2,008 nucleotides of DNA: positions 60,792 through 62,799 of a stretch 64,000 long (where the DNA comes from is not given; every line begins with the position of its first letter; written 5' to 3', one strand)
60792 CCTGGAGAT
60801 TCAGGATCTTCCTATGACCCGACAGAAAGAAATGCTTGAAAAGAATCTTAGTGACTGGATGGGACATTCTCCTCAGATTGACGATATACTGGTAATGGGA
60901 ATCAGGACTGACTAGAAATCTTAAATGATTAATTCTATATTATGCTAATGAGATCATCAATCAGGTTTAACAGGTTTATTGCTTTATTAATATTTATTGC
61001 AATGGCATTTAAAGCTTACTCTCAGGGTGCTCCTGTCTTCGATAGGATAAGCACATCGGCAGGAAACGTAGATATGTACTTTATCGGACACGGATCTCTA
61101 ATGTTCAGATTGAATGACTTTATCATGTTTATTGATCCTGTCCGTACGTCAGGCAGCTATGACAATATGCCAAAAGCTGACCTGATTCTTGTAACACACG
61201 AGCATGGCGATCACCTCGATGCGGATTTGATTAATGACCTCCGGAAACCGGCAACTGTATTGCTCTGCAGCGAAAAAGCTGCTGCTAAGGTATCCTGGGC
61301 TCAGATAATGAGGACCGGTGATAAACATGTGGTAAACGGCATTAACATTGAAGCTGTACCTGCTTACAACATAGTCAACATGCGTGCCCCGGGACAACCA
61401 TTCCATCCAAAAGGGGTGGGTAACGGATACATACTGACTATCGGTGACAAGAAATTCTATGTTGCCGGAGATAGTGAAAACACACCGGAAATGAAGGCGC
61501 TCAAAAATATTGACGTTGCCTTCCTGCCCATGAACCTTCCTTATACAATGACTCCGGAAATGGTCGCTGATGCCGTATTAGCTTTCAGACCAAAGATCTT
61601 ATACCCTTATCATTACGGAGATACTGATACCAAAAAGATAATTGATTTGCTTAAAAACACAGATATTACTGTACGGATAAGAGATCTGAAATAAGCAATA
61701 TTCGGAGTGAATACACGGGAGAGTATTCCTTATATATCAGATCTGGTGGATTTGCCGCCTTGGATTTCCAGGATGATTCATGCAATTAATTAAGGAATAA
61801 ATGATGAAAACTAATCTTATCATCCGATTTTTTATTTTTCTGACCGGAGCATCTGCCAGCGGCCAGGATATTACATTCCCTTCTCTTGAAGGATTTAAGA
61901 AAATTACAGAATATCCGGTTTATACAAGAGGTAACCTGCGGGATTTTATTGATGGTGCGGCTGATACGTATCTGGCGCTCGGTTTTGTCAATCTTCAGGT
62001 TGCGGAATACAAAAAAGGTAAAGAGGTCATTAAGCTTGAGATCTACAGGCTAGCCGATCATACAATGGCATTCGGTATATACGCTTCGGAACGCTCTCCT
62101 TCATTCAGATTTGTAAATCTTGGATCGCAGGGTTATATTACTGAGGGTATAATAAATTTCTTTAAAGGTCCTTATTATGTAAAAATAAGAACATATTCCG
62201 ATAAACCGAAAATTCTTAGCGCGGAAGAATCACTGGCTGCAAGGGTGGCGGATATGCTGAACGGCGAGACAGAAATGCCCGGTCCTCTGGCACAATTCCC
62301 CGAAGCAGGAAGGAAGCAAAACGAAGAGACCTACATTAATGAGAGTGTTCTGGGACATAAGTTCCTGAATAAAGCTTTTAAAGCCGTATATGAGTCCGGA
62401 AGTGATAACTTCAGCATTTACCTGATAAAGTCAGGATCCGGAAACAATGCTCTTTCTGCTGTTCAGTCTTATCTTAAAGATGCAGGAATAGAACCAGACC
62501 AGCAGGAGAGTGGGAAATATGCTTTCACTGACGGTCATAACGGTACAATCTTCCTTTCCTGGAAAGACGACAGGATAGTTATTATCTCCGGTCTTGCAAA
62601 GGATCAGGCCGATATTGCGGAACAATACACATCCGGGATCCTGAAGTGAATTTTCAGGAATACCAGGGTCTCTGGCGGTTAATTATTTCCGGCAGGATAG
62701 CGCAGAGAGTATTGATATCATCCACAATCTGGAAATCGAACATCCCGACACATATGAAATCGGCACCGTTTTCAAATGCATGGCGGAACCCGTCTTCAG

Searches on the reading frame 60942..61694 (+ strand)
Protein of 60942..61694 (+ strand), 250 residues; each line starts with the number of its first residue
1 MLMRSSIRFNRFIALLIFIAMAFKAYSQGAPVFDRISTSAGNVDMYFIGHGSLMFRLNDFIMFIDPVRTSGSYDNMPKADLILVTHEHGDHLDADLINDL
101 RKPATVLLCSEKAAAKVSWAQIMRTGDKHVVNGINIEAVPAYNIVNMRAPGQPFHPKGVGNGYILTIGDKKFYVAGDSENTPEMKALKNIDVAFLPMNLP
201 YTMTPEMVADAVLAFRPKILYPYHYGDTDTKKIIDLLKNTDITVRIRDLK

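Call 32: search_protein_families(library=pfam, proteins=[window:60942-61694:+])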
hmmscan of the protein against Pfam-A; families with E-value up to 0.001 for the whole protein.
window:60942-61694:+ (250 aa): 2 families
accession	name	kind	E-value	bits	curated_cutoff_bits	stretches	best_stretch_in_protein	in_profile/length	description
PF13483.12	Lactamase_B_3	-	1.7e-19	70.8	24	1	46-224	3-160/160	Beta-lactamase superfamily domain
PF12706.13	Lactamase_B_2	-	2.5e-15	57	27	1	72-225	24-200/200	Beta-lactamase superfamily domain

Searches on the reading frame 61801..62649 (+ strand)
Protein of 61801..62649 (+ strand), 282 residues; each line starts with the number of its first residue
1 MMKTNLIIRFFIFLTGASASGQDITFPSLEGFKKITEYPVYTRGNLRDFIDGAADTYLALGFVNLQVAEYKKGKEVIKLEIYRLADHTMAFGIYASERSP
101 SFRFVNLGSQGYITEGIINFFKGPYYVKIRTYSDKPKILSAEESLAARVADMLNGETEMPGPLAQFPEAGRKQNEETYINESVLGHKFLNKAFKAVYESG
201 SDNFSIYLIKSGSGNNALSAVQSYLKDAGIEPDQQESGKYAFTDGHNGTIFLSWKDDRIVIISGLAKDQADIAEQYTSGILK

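Call 32: search_protein_families(library=pfam, proteins=[window:61801-62649:+])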
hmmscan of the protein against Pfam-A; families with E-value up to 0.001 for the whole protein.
window:61801-62649:+ (282 aa): 1 family
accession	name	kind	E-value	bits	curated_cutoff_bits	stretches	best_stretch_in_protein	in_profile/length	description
PF20244.3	DUF6599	-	7.6e-41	140.2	27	1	30-210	2-184/186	Family of unknown function (DUF6599)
